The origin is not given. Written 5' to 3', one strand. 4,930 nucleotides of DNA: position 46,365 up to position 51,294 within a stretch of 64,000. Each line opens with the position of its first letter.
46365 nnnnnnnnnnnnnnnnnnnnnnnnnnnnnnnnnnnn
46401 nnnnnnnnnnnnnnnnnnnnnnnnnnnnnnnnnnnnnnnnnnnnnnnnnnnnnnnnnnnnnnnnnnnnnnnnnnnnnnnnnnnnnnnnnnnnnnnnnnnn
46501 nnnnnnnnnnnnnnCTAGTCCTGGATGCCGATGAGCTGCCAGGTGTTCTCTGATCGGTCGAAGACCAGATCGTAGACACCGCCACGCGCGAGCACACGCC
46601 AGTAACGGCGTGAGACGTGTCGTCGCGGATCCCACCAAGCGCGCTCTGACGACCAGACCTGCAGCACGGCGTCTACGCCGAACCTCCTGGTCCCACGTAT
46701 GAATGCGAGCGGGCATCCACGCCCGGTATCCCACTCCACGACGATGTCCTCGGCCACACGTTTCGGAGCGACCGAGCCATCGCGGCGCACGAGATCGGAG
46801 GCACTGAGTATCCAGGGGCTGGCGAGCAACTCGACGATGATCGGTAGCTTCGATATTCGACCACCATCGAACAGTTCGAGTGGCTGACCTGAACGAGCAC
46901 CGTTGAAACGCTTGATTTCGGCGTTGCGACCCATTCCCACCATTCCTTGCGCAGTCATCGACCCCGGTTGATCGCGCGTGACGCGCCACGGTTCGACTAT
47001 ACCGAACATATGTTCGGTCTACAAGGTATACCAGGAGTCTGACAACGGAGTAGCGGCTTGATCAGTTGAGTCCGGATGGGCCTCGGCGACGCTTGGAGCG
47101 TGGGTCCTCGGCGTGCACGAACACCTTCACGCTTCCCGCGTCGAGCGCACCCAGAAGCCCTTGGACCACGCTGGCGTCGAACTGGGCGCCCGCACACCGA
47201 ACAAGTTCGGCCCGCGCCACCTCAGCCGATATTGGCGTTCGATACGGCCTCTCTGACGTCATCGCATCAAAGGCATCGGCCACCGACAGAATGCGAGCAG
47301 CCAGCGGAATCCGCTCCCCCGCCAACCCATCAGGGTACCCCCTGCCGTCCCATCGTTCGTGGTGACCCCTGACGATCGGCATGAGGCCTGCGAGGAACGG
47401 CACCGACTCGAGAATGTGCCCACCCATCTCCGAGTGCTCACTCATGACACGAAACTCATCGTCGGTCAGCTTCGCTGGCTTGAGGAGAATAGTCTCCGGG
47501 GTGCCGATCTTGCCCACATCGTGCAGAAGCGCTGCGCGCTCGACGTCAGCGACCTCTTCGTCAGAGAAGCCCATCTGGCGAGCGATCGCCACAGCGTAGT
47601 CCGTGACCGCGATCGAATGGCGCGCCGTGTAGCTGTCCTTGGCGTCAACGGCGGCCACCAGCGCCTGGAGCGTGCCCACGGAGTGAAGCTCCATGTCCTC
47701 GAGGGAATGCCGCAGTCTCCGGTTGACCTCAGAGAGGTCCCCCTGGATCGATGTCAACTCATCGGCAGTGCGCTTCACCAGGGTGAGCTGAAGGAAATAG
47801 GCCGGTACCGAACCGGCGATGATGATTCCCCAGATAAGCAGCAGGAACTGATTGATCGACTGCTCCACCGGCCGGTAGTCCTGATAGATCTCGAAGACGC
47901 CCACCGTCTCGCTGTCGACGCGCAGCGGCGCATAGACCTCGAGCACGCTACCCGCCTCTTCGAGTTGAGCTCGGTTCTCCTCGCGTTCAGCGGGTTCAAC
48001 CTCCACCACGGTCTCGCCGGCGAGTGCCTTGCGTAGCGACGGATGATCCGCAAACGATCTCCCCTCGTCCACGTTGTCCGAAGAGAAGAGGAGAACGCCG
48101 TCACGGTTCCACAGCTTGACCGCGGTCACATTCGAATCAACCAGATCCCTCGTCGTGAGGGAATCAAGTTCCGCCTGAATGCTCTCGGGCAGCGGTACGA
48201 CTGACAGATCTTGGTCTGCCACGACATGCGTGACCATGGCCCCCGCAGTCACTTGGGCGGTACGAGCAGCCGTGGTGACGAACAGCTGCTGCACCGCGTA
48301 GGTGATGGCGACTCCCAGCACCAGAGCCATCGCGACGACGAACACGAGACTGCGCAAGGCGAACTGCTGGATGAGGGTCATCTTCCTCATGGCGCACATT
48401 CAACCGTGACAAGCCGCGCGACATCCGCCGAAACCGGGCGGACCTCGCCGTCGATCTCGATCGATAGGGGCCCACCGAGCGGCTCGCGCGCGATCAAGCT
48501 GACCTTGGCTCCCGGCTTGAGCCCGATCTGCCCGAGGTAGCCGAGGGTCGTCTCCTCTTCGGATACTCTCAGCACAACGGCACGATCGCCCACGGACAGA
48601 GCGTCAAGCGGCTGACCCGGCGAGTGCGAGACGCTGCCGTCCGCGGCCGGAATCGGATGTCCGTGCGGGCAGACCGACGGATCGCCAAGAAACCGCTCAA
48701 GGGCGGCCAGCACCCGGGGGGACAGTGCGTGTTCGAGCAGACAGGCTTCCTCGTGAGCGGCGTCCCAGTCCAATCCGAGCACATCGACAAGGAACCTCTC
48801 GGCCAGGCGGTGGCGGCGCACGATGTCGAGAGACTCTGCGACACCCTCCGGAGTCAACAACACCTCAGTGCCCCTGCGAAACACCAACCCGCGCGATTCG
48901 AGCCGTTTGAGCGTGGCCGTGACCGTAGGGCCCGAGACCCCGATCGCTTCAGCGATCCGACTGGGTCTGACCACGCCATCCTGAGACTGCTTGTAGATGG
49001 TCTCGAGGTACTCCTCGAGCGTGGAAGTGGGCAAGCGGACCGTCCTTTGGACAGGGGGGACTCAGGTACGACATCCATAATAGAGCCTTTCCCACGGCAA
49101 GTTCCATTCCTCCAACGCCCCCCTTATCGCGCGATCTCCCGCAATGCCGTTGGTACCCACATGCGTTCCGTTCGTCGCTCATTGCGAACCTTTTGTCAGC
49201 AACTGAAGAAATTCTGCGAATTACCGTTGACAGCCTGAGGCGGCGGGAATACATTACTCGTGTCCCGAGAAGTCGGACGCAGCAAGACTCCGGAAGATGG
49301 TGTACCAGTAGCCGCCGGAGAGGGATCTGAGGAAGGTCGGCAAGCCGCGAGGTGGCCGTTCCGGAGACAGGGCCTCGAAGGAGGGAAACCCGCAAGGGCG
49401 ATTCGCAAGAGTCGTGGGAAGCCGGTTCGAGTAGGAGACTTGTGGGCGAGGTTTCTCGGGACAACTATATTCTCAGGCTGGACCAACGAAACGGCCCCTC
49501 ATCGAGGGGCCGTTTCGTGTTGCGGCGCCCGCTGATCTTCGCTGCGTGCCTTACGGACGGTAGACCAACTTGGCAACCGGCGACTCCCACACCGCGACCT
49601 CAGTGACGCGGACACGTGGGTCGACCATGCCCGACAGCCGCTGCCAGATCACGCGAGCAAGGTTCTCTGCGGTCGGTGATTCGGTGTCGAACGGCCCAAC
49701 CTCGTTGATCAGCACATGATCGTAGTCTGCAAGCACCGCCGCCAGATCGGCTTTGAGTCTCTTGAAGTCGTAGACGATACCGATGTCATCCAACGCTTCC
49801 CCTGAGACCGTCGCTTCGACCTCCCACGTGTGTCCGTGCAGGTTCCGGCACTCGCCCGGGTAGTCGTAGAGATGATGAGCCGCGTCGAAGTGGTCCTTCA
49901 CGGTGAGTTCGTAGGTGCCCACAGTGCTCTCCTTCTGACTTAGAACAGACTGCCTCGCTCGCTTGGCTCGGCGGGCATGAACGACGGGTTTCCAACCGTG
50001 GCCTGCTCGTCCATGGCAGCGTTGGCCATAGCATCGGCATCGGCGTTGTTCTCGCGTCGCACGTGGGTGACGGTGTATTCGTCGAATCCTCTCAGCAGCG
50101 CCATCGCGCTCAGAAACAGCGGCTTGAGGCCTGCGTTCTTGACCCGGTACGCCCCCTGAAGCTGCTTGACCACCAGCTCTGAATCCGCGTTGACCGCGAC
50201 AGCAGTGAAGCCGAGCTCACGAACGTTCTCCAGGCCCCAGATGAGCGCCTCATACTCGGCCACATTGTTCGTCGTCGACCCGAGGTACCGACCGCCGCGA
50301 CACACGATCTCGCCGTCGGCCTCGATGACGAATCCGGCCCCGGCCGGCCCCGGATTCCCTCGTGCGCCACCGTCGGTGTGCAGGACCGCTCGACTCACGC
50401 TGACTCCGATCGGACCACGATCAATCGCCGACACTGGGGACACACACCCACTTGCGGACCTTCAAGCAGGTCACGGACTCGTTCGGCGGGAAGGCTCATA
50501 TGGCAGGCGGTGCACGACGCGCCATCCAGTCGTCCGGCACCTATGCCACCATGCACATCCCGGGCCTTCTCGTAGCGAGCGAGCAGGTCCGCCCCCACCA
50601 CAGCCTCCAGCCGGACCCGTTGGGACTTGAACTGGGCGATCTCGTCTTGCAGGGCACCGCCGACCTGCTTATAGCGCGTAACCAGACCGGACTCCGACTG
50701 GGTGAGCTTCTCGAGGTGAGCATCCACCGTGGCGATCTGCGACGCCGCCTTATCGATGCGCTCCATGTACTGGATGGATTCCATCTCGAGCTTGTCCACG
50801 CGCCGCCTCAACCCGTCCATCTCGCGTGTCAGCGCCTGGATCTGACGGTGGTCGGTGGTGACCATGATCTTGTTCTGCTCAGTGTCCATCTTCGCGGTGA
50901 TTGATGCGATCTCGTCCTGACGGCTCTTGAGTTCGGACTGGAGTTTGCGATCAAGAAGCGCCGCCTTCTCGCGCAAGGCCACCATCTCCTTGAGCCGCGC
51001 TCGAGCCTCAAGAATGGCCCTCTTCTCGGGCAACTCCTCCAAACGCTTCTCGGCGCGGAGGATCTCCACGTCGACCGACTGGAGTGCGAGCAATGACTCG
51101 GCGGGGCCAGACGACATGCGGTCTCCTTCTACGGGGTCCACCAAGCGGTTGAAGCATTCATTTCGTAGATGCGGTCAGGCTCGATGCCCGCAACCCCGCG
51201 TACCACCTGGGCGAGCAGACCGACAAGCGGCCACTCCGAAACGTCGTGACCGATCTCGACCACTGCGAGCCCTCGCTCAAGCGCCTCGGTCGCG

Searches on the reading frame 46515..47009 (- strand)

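Call 11: search_protein_families(library=pfam, proteins=[window:46515-47009:-], max_evalue=0.0001)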
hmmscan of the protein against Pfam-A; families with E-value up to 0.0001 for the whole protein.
window:46515-47009:- (164 aa): 1 family
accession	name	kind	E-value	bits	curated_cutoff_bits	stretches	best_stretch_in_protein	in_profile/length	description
PF20114.4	DUF6504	-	3.5e-07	30.8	24.2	1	95-164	22-103/103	Domain of unknown function (DUF6504)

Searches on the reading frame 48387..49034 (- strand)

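Call 11: search_protein_families(library=pfam, proteins=[window:48387-49034:-], max_evalue=0.0001)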
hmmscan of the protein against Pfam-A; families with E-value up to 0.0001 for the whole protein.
window:48387-49034:- (215 aa): 8 families
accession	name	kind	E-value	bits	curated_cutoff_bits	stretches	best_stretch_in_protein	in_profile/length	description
PF02742.21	Fe_dep_repr_C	-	3.2e-30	104.4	27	1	61-129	1-69/70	Iron dependent repressor, metal binding and dimerisation domain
PF01325.25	Fe_dep_repress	-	1.1e-15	57.9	26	1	3-51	3-52/60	Iron dependent repressor, N-terminal DNA binding domain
PF04023.20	FeoA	-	2.9e-14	53.3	23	1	142-212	2-73/74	FeoA domain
PF12802.13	MarR_2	-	3.5e-07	30.7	27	1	18-55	19-54/61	MarR family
PF01047.28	MarR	-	8.1e-06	26.1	24.6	1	20-54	16-50/59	MarR family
PF25213.1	HVO_A0261_N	-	4.6e-05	23.7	35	1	17-65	20-68/86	HVO_A0261 N-terminal domain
PF13412.12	HTH_24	-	7.3e-05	22.7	21.9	0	24-51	20-47/48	Winged helix-turn-helix DNA-binding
PF00392.27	GntR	-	9.8e-05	22.4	27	0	26-55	29-58/64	Bacterial regulatory proteins, gntR family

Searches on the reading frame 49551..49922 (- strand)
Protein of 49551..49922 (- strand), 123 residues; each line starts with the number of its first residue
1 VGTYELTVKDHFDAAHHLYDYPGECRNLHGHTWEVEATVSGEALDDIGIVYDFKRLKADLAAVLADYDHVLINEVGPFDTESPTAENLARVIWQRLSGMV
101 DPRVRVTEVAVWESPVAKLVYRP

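Call 11: search_protein_families(library=pfam, proteins=[window:49551-49922:-], max_evalue=0.0001)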
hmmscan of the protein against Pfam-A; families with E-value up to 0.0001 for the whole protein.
window:49551-49922:- (123 aa): 1 family
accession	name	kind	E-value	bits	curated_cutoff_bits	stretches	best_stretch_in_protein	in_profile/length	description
PF01242.24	PTPS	-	6.2e-40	136.4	22.4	1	5-122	1-119/121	6-pyruvoyl tetrahydropterin synthase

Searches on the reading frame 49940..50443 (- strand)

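Call 11: search_protein_families(library=pfam, proteins=[window:49940-50443:-], max_evalue=0.0001)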
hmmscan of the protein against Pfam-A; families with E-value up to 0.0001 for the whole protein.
window:49940-50443:- (167 aa): 2 families
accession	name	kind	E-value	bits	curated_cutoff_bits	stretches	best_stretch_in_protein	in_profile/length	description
PF13456.12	RVT_3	-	1.3e-22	80.5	21.6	1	23-143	2-123/123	Reverse transcriptase-like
PF00075.30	RNase_H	-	1.9e-09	38.3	25.8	1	19-96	4-76/141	RNase H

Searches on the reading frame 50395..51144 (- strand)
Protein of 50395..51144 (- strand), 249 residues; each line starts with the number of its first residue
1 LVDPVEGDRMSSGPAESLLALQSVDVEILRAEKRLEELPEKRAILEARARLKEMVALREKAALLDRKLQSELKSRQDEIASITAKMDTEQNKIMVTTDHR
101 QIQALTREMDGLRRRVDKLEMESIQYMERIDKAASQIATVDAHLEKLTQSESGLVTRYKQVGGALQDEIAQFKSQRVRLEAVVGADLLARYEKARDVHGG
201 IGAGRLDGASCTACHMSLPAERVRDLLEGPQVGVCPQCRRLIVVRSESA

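Call 11: search_protein_families(library=pfam, proteins=[window:50395-51144:-], max_evalue=0.0001)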
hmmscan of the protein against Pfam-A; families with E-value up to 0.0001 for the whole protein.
window:50395-51144:- (249 aa): 2 families
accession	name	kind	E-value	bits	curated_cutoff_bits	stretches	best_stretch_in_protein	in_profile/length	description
PF24481.2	CT398_CC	-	1.9e-18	67.4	27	1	21-198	1-179/180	CT398-like coiled coil hairpin domain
PF02591.20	Zn_ribbon_9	-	3e-06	27.7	29.1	1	210-241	1-32/33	C4-type zinc ribbon domain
